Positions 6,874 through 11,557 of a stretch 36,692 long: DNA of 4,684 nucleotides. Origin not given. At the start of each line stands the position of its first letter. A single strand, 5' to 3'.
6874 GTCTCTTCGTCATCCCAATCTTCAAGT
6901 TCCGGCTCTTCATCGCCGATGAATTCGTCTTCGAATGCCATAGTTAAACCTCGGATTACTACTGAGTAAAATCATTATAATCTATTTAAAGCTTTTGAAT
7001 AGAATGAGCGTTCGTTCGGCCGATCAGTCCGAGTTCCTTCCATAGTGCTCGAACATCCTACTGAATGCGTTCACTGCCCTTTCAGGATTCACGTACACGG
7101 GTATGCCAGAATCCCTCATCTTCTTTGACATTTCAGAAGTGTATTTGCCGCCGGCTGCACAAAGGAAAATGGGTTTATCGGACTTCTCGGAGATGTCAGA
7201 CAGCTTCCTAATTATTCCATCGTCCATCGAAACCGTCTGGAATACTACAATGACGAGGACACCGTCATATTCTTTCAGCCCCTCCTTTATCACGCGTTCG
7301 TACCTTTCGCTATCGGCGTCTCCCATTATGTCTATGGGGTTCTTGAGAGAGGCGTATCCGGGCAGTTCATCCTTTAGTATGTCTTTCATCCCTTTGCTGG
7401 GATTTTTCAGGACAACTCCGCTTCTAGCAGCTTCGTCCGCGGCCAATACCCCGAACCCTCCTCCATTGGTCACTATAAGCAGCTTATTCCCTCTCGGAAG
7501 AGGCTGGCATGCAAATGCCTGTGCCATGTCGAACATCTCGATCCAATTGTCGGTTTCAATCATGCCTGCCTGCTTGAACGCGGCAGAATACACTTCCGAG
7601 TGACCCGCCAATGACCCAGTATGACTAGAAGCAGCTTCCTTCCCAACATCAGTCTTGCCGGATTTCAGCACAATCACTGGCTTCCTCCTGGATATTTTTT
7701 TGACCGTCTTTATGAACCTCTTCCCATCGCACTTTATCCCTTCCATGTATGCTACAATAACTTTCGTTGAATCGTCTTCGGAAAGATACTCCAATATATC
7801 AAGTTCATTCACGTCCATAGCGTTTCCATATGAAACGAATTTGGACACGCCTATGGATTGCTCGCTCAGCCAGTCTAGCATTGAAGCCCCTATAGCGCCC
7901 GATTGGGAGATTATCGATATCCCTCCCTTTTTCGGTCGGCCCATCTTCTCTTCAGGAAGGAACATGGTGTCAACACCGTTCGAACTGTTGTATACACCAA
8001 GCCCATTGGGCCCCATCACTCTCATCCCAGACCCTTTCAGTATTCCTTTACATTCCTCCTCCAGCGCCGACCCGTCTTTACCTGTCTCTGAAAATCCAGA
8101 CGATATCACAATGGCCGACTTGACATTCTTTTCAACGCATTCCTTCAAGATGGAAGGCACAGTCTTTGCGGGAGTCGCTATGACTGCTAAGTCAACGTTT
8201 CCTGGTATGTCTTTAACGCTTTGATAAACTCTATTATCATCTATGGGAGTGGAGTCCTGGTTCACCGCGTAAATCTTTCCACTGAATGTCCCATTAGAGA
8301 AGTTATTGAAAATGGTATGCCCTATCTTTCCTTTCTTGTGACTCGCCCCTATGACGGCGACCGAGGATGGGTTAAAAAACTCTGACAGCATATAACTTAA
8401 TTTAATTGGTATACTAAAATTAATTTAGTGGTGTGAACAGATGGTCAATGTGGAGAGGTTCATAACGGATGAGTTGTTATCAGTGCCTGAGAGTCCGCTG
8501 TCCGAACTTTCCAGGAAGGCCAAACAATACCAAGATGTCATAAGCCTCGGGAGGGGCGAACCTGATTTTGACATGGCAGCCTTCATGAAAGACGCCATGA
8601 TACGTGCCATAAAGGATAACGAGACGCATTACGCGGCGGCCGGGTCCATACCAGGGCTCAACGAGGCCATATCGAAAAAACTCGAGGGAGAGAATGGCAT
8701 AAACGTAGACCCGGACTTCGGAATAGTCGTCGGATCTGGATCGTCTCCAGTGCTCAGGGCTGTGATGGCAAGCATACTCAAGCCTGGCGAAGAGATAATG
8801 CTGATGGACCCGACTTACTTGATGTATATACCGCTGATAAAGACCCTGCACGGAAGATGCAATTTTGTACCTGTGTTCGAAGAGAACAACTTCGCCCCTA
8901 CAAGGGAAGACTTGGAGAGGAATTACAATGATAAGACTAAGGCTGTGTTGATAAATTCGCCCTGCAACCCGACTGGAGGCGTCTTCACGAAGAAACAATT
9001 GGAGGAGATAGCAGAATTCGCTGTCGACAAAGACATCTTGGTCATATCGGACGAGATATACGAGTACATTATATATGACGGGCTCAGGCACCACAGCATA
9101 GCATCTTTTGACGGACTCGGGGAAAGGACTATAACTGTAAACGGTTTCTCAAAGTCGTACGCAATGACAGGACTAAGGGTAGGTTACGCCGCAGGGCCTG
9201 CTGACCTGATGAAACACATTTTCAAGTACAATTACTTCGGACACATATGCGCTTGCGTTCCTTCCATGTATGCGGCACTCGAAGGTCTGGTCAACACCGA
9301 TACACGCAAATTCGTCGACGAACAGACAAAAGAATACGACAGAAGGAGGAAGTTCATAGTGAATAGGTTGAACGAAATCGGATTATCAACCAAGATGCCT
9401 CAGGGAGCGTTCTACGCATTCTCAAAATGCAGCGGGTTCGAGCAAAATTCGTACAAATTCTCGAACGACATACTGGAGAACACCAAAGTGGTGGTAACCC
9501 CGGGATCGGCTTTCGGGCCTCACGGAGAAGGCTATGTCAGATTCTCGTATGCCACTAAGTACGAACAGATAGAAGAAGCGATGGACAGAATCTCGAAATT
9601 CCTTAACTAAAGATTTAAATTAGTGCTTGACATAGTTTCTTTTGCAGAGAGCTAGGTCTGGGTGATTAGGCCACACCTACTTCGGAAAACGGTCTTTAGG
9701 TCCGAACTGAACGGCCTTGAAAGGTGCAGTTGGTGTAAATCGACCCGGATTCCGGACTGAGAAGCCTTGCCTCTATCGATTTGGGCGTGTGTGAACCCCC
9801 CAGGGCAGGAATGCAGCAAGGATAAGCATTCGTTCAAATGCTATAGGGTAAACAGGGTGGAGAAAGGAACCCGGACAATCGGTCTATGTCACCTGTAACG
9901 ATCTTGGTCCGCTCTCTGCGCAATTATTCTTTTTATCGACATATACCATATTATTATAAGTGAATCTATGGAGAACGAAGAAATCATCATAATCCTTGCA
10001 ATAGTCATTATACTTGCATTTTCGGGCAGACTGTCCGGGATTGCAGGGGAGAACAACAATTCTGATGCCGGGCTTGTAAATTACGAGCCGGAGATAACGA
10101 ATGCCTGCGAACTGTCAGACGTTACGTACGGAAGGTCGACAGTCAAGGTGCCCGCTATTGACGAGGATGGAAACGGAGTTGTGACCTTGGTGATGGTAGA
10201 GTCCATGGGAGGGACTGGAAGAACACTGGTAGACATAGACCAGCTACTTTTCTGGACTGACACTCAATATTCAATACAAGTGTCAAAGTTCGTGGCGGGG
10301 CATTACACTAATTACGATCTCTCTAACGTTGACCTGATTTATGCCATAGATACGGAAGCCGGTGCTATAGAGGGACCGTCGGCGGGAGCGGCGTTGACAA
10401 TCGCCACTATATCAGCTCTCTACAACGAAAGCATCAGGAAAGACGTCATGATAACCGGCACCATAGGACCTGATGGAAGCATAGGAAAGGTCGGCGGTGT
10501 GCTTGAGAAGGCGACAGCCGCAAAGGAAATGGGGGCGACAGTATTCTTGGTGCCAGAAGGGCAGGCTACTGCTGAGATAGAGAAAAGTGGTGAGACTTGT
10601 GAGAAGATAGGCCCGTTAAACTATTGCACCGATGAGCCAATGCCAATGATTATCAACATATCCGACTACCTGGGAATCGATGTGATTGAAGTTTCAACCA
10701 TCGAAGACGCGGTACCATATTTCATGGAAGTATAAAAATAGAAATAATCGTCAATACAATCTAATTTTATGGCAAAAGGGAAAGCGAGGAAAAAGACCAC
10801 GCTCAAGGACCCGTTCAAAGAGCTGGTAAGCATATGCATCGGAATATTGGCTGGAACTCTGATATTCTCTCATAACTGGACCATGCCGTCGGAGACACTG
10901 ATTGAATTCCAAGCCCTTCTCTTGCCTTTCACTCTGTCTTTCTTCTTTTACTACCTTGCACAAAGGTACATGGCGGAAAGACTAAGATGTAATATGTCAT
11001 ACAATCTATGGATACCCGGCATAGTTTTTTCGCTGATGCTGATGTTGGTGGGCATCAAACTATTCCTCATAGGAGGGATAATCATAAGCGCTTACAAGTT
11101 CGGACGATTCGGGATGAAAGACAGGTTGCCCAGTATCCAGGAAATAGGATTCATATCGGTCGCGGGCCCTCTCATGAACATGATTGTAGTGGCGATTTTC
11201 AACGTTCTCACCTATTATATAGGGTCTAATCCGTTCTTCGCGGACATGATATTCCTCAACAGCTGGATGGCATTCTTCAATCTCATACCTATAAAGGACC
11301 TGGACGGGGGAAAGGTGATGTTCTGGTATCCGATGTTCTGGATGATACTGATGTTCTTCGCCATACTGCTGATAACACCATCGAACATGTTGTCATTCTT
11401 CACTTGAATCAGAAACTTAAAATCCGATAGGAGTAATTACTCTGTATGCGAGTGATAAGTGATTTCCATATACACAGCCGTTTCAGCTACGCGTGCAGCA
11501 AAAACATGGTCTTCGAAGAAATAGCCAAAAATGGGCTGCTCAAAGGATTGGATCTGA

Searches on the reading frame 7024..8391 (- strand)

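Call 10: search_protein_families(library=pfam, proteins=[window:7024-8391:-], max_evalue=0.001)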
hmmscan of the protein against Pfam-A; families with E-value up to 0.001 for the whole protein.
window:7024-8391:- (455 aa): 4 families
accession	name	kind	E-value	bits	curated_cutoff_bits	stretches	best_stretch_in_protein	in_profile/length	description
PF13607.11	Succ_CoA_lig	-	1.3e-52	177.6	27.4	1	155-293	1-138/138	Succinyl-CoA ligase like flavodoxin domain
PF13380.12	CoA_binding_2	-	6.8e-22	78.5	22.8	1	10-135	2-115/116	CoA binding domain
PF02629.25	CoA_binding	-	4.8e-15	56.5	22.3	1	8-99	3-97/97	CoA binding domain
PF19045.5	Ligase_CoA_2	-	1.9e-06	28.5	23.7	1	305-434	2-138/162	Ligase-CoA domain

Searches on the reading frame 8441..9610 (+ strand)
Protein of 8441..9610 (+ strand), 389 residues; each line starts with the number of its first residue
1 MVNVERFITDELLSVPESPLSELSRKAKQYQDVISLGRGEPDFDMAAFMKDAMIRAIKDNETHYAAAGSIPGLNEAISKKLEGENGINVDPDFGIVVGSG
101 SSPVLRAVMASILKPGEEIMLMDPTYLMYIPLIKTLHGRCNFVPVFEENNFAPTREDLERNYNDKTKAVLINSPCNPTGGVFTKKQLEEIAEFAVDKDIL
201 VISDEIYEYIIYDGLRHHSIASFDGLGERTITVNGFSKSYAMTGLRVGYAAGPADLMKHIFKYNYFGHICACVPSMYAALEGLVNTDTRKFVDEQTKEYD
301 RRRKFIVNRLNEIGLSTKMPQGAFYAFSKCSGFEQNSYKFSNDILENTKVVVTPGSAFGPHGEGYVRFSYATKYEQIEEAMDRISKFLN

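Call 10: search_protein_families(library=pfam, proteins=[window:8441-9610:+], max_evalue=0.001)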
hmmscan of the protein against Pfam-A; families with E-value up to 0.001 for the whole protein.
window:8441-9610:+ (389 aa): 2 families
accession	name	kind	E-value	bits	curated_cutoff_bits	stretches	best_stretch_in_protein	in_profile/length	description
PF00155.27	Aminotran_1_2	-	2.2e-64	218.4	19.7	1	32-384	2-361/361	Aminotransferase class I and II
PF01053.26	Cys_Met_Meta_PP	-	2.5e-06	26.8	27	1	94-205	70-174/381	Cys/Met metabolism PLP-dependent enzyme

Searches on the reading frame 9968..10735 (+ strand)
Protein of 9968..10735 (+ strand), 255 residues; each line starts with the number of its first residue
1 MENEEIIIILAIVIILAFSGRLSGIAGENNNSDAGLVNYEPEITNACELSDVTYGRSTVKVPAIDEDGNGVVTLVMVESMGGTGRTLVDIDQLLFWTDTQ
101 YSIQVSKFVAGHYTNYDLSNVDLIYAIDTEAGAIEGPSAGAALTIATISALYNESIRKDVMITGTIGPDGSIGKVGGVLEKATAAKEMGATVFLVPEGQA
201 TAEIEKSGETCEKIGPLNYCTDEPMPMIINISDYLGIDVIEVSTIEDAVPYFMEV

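Call 10: search_protein_families(library=pfam, proteins=[window:9968-10735:+], max_evalue=0.001)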
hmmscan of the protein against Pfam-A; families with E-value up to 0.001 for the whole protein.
window:9968-10735:+ (255 aa): 2 families
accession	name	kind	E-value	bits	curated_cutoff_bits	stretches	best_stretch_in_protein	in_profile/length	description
PF05362.19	Lon_C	-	2e-12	47.5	21.1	1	131-199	102-172/205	Lon protease (S16) C-terminal proteolytic domain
PF13541.12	ChlI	-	0.00018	21.8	27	1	141-197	63-119/121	Subunit ChlI of Mg-chelatase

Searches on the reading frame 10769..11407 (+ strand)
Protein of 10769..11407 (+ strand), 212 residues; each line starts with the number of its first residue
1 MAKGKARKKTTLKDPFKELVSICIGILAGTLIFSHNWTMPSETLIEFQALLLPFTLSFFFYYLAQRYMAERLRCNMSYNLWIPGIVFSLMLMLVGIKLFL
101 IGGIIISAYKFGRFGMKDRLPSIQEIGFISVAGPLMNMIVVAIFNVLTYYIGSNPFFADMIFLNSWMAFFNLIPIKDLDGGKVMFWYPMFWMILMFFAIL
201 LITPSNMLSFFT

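Call 9: search_protein_families(library=pfam, proteins=[window:10769-11407:+], max_evalue=0.001)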
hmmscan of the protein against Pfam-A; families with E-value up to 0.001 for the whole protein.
window:10769-11407:+ (212 aa): 1 family
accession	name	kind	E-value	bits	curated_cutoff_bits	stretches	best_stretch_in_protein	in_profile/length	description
PF02163.28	Peptidase_M50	-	1.4e-05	25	27.2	1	152-185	158-191/221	Peptidase family M50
